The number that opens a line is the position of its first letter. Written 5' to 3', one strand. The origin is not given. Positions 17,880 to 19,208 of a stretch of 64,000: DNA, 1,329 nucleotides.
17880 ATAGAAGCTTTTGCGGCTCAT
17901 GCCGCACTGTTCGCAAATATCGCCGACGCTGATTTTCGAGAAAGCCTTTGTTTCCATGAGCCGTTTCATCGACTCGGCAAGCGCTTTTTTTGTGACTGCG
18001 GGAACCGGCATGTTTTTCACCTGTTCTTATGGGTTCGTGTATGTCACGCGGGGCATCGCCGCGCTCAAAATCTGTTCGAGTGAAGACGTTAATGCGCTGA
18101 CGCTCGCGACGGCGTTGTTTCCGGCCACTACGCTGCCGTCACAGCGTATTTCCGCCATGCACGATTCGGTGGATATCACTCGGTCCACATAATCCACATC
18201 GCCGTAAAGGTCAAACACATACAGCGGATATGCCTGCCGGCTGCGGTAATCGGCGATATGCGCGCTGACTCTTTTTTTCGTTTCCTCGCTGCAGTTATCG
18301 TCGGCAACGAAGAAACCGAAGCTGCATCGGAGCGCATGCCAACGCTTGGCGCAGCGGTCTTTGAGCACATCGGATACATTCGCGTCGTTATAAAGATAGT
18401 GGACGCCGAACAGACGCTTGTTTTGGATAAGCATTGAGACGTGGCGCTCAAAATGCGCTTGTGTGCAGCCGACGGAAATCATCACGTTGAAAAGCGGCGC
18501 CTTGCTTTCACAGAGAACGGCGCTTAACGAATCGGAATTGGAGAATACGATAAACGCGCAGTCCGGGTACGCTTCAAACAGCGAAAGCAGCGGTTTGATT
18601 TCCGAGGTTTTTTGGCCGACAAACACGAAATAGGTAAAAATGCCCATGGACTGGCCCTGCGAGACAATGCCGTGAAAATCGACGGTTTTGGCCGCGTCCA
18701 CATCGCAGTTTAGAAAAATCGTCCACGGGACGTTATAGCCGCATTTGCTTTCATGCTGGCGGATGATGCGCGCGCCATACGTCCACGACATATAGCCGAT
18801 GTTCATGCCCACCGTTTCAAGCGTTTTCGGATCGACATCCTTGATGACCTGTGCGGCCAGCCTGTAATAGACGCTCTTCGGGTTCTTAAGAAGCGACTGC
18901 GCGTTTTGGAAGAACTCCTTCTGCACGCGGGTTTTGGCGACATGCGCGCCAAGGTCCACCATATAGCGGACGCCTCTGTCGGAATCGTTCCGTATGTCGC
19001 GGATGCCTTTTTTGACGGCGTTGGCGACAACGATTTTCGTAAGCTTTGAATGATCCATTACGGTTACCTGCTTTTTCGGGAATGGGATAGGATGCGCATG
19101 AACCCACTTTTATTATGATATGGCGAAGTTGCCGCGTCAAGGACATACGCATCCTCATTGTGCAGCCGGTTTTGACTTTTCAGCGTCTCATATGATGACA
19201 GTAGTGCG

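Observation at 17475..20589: Radical-SAM enzyme paired with a cluster-less pseudo-radical-SAM paralogue and a TetR regulator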

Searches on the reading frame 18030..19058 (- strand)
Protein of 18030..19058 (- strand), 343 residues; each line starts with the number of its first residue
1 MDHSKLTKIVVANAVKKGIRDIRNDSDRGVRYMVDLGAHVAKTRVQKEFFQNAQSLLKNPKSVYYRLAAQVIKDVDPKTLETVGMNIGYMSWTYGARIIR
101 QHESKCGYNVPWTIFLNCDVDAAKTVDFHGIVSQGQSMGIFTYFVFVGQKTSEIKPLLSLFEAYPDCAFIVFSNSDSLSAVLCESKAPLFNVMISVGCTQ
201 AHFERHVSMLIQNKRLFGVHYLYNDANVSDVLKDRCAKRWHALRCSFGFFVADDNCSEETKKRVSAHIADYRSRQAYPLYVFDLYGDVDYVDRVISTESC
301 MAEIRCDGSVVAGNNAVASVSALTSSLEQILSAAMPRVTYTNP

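Call 3: search_protein_families(library=pfam, proteins=[window:18030-19058:-], max_evalue=0.1)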
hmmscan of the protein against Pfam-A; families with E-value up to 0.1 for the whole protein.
window:18030-19058:- (343 aa): 0 families

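Call 4: search_protein_families(library=ncbifam, proteins=[window:18030-19058:-], max_evalue=0.1)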
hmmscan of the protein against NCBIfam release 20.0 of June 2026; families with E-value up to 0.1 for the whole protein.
window:18030-19058:- (343 aa): 0 families

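Call 6: find_homologous_proteins(query=window:18030-19058:-)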
Query window:18030-19058:- (343 aa): 16 proteins with E <= 0.001 among 1518 candidates.
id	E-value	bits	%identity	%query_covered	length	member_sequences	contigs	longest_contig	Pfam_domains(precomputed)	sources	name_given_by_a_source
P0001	3.0e-230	781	100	100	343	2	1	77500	-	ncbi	-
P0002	6.1e-154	530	67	100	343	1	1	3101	-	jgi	-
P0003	1.3e-136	473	60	99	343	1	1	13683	-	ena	-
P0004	1.7e-90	322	44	99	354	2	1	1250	-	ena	-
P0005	1.1e-89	319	44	97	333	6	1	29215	-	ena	-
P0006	2.8e-88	314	43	99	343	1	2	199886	-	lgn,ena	-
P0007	4.6e-76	274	40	96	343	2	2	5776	-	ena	-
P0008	1.8e-67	246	38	88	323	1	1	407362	-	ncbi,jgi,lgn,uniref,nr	ncbi:hypothetical protein [Tissierella sp.]|uniref:hypothetical protein n=1 Tax=Tissierella sp. TaxI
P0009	9.3e-66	240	35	99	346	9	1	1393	-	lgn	-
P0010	2.3e-62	229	36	90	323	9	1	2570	-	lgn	-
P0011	2.6e-61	226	34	97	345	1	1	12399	-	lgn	-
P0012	2.9e-61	226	33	98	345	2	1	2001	-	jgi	jgi:hypothetical protein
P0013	1.5e-56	210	33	97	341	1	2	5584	-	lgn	-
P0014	5.5e-48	182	30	97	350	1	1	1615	-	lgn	-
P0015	6.4e-46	175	31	91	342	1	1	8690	-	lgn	-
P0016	5.6e-34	136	29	88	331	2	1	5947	-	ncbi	-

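Call 10: find_encoding_contigs(protein=P0008, flank=8000, max_places=3)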
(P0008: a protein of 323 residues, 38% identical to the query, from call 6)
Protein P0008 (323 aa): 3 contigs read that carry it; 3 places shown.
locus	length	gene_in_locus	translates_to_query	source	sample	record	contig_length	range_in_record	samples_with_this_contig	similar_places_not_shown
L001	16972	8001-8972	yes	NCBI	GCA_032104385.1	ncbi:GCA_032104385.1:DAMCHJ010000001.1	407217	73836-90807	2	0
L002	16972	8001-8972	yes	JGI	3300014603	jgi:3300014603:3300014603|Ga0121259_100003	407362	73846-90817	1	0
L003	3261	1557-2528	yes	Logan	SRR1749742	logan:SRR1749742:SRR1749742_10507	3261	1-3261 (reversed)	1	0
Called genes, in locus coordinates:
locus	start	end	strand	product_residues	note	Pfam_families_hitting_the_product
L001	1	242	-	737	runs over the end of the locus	-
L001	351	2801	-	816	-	PF27449:LtaS_N, PF03009:GDPD (faint), PF00884:Sulfatase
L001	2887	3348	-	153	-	-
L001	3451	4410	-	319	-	PF01244:Peptidase_M19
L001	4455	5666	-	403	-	PF05684:DUF819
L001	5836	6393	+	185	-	PF01381:HTH_3, PF12844:HTH_19, PF13443:HTH_26 (weak), PF07883:Cupin_2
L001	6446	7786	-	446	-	PF04055:Radical_SAM, PF13353:Fer4_12 (weak)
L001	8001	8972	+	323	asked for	-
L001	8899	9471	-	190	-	PF00440:TetR_N, PF14278:TetR_C_8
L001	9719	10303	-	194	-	PF16554:OAM_dimer, PF02310:B12-binding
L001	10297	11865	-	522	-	PF09043:Lys-AminoMut_A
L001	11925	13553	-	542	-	PF00488:MutS_V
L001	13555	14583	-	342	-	-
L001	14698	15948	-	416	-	PF04055:Radical_SAM, PF12544:LAM_C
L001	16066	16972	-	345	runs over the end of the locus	PF26370:KDD_N, PF00107:ADH_zinc_N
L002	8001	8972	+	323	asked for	-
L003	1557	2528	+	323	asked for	-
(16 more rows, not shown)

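Call 11: find_encoding_contigs(protein=P0006, flank=8000, max_places=3)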
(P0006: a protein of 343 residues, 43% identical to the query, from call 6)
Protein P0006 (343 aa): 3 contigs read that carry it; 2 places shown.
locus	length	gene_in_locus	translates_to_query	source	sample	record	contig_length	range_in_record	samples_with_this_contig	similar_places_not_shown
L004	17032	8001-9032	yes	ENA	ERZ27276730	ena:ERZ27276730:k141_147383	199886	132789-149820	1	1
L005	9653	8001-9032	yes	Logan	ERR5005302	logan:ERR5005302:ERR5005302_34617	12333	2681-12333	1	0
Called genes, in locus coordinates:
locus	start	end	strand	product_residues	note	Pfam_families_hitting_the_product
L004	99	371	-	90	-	PF00216:Bac_DNA_binding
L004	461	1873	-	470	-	PF00590:TP_methylase (faint), PF01503:PRA-PH (faint), PF03819:MazG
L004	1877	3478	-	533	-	PF01554:MatE (weak), PF01943:Polysacc_synt, PF03023:MurJ, PF01554:MatE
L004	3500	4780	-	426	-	PF01471:PG_binding_1, PF01476:LysM, PF23472:LysM2_CERK1_LYK3_4_5 (weak), PF00246:Peptidase_M14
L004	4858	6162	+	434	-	PF13421:Band_7_1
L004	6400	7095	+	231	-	PF04607:RelA_SpoT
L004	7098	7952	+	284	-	PF02645:DegV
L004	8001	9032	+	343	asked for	-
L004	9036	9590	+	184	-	PF00440:TetR_N, PF14278:TetR_C_8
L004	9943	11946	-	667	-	PF00072:Response_reg, PF23198:PDE8A_N (faint), PF00512:HisKA, PF02518:HATPase_c, PF00072:Response_reg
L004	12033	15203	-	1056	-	PF00497:SBP_bac_3, PF00512:HisKA, PF02518:HATPase_c, PF00072:Response_reg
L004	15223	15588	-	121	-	PF01627:Hpt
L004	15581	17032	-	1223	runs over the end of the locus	PF00497:SBP_bac_3, PF00512:HisKA, PF02518:HATPase_c, PF00072:Response_reg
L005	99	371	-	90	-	PF00216:Bac_DNA_binding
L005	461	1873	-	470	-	PF00590:TP_methylase (faint), PF01503:PRA-PH (faint), PF03819:MazG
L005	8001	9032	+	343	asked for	-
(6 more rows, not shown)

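Call 12: find_encoding_contigs(protein=P0005, flank=8000, max_places=2)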
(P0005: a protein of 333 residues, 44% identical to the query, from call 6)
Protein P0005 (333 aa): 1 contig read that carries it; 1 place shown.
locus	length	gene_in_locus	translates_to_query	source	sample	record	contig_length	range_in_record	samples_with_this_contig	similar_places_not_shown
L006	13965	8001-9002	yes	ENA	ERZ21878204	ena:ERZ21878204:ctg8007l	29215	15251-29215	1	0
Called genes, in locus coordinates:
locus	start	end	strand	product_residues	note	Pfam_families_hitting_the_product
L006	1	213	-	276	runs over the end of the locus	PF03705:CheR_N, PF01739:CheR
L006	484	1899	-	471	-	PF02397:Bac_transf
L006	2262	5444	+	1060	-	PF07694:5TM-5TMR_LYT, PF00989:PAS, PF13426:PAS_9, PF00989:PAS, PF13426:PAS_9, PF08448:PAS_4, PF08447:PAS_3, PF00990:GGDEF, +6 more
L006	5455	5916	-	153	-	PF04074:DUF386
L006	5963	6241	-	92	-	-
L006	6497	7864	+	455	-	PF04055:Radical_SAM, PF13186:SPASM (weak)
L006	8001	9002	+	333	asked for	-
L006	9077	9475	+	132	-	PF00440:TetR_N, PF14278:TetR_C_8 (weak)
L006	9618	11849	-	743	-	PF12833:HTH_18, PF00165:HTH_AraC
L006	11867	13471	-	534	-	PF01547:SBP_bac_1, PF13416:SBP_bac_8 (weak)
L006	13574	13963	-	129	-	?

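Call 13: find_encoding_contigs(protein=P0003, flank=8000, max_places=2)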
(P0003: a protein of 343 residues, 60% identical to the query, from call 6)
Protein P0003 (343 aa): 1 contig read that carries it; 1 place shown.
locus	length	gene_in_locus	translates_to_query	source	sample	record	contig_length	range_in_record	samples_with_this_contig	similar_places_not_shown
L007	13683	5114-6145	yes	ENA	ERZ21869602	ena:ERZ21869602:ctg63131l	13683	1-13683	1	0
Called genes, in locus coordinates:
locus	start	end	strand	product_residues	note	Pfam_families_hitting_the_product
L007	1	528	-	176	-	?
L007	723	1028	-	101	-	PF00208:ELFV_dehydrog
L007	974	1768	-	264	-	PF02812:ELFV_dehydrog_N, PF00208:ELFV_dehydrog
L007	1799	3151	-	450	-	PF00202:Aminotran_3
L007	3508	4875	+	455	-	PF04055:Radical_SAM, PF13186:SPASM (faint)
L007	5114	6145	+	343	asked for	-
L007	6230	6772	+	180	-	PF00440:TetR_N, PF14278:TetR_C_8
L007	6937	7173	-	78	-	-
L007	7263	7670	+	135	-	-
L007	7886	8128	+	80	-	-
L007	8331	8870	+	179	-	-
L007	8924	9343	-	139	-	-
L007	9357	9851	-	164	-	PF04542:Sigma70_r2 (weak), PF08281:Sigma70_r4_2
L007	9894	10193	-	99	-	PF01325:Fe_dep_repress, PF12802:MarR_2 (weak)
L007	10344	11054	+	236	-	PF13353:Fer4_12 (weak), PF04055:Radical_SAM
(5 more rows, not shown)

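Call 14: find_encoding_contigs(protein=P0011, flank=8000, max_places=2)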
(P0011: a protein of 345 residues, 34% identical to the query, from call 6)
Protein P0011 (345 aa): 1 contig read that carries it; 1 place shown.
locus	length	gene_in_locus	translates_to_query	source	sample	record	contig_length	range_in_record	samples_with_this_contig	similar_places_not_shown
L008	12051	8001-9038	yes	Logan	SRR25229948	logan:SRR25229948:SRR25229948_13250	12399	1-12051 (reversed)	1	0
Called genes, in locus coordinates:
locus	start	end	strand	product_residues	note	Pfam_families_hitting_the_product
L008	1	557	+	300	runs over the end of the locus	?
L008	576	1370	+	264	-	PF00370:FGGY_N (faint), PF01869:BcrAD_BadFG, PF22521:HypF_C_2 (faint)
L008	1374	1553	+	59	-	-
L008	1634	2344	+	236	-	PF03598:CdhC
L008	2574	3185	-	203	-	PF14278:TetR_C_8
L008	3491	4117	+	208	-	PF00440:TetR_N (weak), PF14278:TetR_C_8 (weak)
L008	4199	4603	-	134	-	PF01980:TrmO_N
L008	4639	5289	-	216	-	PF02525:Flavodoxin_2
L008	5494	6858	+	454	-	PF04055:Radical_SAM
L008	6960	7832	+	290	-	PF02645:DegV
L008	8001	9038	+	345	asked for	-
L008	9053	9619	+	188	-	PF00440:TetR_N (weak), PF14278:TetR_C_8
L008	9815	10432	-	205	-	PF02525:Flavodoxin_2, PF03358:FMN_red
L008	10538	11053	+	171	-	PF13463:HTH_27 (faint), PF22381:Staph_reg_Sar_Rot (weak), PF12802:MarR_2, PF01047:MarR, PF13412:HTH_24 (faint)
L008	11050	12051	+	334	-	?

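Call 15: find_encoding_contigs(protein=P0016, flank=8000, max_places=2)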
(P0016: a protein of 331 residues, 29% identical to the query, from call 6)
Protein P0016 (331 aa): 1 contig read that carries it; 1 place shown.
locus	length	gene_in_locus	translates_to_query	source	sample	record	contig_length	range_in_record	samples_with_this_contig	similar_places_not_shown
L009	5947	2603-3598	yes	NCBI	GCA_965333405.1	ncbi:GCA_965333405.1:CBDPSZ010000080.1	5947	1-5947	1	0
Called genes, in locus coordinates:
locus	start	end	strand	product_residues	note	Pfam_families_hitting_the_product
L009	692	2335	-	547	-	PF01935:DUF87, PF04851:ResIII (faint), PF05872:HerA_C, PF10412:TrwB_AAD_bind (faint)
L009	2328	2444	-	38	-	-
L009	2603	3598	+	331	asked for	-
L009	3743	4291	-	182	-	PF00440:TetR_N, PF14278:TetR_C_8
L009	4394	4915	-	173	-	PF01592:NifU_N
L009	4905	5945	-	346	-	?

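Call 43: search_protein_representatives(alignment_id=A1)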
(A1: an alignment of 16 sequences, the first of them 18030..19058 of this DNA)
Query: 16 sequences, 342 profile positions. Proteins with E-value up to 0.001 (for the whole library): 1542; up to 1e-10: 1017; up to 1e-30: 625. The best 150 are listed.
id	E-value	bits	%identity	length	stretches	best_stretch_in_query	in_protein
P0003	8.0e-148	508.5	-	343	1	1-342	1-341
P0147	7.3e-128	442.9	-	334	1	10-342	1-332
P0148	1.3e-127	442.0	-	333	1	1-334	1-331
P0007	1.7e-127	441.7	-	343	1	4-340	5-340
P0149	1.7e-119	415.4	-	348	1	3-341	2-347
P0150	1.6e-118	412.2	-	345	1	4-341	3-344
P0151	1.0e-117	409.5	-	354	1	1-341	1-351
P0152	5.5e-116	403.8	-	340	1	1-339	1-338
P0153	2.0e-114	398.7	-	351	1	3-341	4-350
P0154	2.8e-112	391.6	-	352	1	1-341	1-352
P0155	5.0e-111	387.5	-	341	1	1-333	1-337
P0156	1.1e-110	386.4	-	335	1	6-338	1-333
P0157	2.4e-106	372.1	-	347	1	1-341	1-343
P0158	2.6e-105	368.7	-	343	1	1-335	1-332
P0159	8.8e-104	363.7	-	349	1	2-339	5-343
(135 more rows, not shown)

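Call 49: find_related_loci(query=A1, collection=genome_contigs, flank=8000)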
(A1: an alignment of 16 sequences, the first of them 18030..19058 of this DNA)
Query A1 (343 aa) in genome_contigs; peptide patterns used: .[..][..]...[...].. (x = any residue, [..] = any of these).
35 stretches matched a pattern; 33 encode a relative of the query (tblastn E <= 1e-3); 33 distinct loci.
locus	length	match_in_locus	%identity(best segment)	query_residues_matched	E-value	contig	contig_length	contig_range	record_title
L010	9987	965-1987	42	1-341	8e-96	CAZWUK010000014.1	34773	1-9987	MAG TPA_asm: uncultured Oscillospiraceae bacterium isolate SRP263991_co7_275 genome assembly, contig: NODE_1523_length_3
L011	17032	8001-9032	36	3-340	3e-76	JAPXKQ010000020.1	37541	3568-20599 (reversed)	MAG: Tissierellaceae bacterium isolate binned_ad_5.115 NODE_1058_length_37541_cov_3.378120, whole genome shotgun sequenc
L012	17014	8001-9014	37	3-332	2e-75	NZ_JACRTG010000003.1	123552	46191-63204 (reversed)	Paratissierella segnis strain BX21 BX-21_ctg0020, whole genome shotgun sequence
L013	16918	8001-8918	38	3-303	2e-70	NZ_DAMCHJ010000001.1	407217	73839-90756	MAG: Tissierella sp. isolate CTOTU49745 NODE_1_length_407217_cov_4.278123, whole genome shotgun sequence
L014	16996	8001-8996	35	3-341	6e-66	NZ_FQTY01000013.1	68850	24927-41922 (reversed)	Tissierella praeacuta DSM 18095, whole genome shotgun sequence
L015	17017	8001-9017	35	6-341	3e-62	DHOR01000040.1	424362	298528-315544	MAG TPA_asm: Hungatella sp. UBA5385 UBA5385_contig_1634, whole genome shotgun sequence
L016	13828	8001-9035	31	1-335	2e-60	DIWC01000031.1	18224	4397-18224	MAG TPA_asm: Peptococcaceae bacterium UBA6116 UBA6116_contig_9864, whole genome shotgun sequence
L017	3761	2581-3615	31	4-340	5e-60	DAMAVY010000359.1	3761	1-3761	MAG TPA_asm: Clostridium sp. isolate CTOTU48541 NODE_1313_length_3761_cov_4.497302, whole genome shotgun sequence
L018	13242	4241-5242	30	1-336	2e-51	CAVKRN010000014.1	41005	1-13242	bacterium isolate G02635-L1_cleanbin_000004 genome assembly, contig: Spades_G02635-L1_contig_151, whole genome shotgun s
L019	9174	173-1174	31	1-336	1e-51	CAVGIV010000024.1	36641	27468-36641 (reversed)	Paludibacteraceae bacterium isolate H07675-L1_cleanbin_000023 genome assembly, contig: Spades_H07675-L1_contig_872, whol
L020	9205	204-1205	30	1-336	1e-50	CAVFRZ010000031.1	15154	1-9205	Anaerovibrio sp. isolate SRR8978467_cleanbin_000001 genome assembly, contig: Spades_SRR8978467_contig_103, whole genome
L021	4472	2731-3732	30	1-336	1e-50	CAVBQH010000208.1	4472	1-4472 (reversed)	Acutalibacteraceae bacterium isolate SRR8978300_cleanbin_000003 genome assembly, contig: Spades_SRR8978300_contig_1512,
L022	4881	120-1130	29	1-336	3e-47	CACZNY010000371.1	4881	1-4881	MAG: uncultured Lachnospiraceae bacterium isolate RUG12787 genome assembly, contig: RUG12787_asm_371, whole genome shotg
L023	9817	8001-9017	27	6-342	1e-46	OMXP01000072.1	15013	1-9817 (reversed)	uncultured Lachnospiraceae bacterium isolate RUG057 genome assembly, contig: scaffold_2586, whole genome shotgun sequenc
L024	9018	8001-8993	29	6-338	8e-47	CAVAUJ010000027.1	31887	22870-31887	Succinivibrio sp. isolate G02614-L1_cleanbin_000015 genome assembly, contig: Spades_G02614-L1_contig_709, whole genome s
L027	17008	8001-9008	28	1-337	2e-45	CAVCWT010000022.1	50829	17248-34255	Lachnospiraceae bacterium isolate H07626-L1_cleanbin_000011 genome assembly, contig: Spades_H07626-L1_contig_279, whole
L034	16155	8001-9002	30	1-336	5e-51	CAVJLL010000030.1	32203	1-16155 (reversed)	Clostridium sp. CAG:508 isolate H07654-L1_cleanbin_000007 genome assembly, contig: Spades_H07654-L1_contig_1045, whole g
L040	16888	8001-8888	26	1-295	7e-30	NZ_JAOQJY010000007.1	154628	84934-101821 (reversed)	Gallintestinimicrobium propionicum strain Sanger_16 .14207_7_45.7, whole genome shotgun sequence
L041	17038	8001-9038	24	1-342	3e-40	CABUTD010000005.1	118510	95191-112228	MAG TPA_asm: uncultured Anaerostipes sp. isolate MGYG-HGUT-04359 genome assembly, contig: GUT_GENOME269664_5, whole geno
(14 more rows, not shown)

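Call 57: search_solved_structures(query=A4, max_evalue=10)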
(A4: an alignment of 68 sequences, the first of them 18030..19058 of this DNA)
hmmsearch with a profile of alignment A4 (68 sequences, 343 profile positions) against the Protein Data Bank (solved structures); distinct sequences matched with E-value up to 10: 1.
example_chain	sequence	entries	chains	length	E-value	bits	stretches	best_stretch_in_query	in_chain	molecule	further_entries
9sob_V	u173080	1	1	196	0.43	12.8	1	165-254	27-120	Nuclear pore complex protein NUP214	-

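Call 74: predict_structure(alignment_id=A4)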
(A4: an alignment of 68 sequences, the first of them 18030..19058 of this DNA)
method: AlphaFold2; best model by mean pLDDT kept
length: 343 residues; sequences in the alignment: 68
mean_pLDDT: 93.8   pTM: 0.92
mean pLDDT of the five models: 93.8, 93.4, 93.0, 93.1, 91.8
residues with pLDDT >= 90: 275; 70-90: 64; 50-70: 3; < 50: 1
segments of 3 or more residues with pLDDT < 50: none
pLDDT, mean of each block of 10 residues (from residue 1): 85 92 91 86 83 86 91 96 95 93 95 97 94 98 97 94 98 97 95 98 98 98 98 98 97 97 97 93 96 86 97 94 98 92 55
secondary structure, 60 per line:
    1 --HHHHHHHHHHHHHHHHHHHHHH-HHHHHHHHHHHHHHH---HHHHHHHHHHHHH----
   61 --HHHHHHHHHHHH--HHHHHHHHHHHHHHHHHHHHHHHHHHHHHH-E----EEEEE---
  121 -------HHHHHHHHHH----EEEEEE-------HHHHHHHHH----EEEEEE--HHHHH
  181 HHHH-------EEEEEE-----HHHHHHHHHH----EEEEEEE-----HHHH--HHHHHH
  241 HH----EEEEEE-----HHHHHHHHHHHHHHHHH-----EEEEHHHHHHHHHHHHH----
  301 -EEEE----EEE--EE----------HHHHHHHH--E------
elements in order: H3-24 H26-40 H44-56 H63-74 H77-106 E113-117 H128-137 E142-147 H155-163 E168-173 H176-184 E192-197 H203-212 E217-223 H229-232 H235-242 E247-252 H258-274 E280-283 H284-296 E302-305 E310-312 H327-334

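Call 77: search_protein_families(library=ncbifam, proteins=[L012:9058-9615:-, L020:1618-2169:-, L004:9036-9587:+], max_evalue=0.00001)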
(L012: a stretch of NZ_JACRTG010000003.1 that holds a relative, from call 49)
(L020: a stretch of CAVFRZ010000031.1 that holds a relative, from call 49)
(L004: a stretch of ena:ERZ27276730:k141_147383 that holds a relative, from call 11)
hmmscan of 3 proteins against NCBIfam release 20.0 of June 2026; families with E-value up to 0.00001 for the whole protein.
L012:9058-9615:- (186 aa): 5 families
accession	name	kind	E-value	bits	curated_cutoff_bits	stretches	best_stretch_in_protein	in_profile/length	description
TIGR02366.1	DHAK_reg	equivalog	7.5e-37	127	129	1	7-168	1-169/176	dihydroxyacetone kinase transcriptional activator DhaS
NF008402.0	PRK11202.1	equivalog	2.1e-06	27.6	151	1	11-54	13-57/211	HTH-type transcriptional repressor FabR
NF051852.1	efflux_TF_MtrR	exception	2.2e-06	27.6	280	1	8-65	9-66/205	multidrug efflux system transcriptional repressor MtrR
NF007949.0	PRK10668.1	equivalog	3.1e-06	26.8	271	1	10-62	12-64/216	multidrug efflux transporter transcriptional repressor AcrR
NF000040.3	Tn10_TetC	equivalog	9.3e-06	25.9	425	0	10-66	14-70/197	tetracyline resistance-associated transcriptional repressor TetC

L020:1618-2169:- (184 aa): 1 family
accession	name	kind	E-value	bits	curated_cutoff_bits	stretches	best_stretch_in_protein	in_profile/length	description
TIGR02366.1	DHAK_reg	equivalog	8.8e-34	117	129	1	5-152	2-155/176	dihydroxyacetone kinase transcriptional activator DhaS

L004:9036-9587:+ (184 aa): 1 family
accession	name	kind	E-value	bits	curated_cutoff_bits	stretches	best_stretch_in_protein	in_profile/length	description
TIGR02366.1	DHAK_reg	equivalog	6.4e-40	137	129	1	4-168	1-172/176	dihydroxyacetone kinase transcriptional activator DhaS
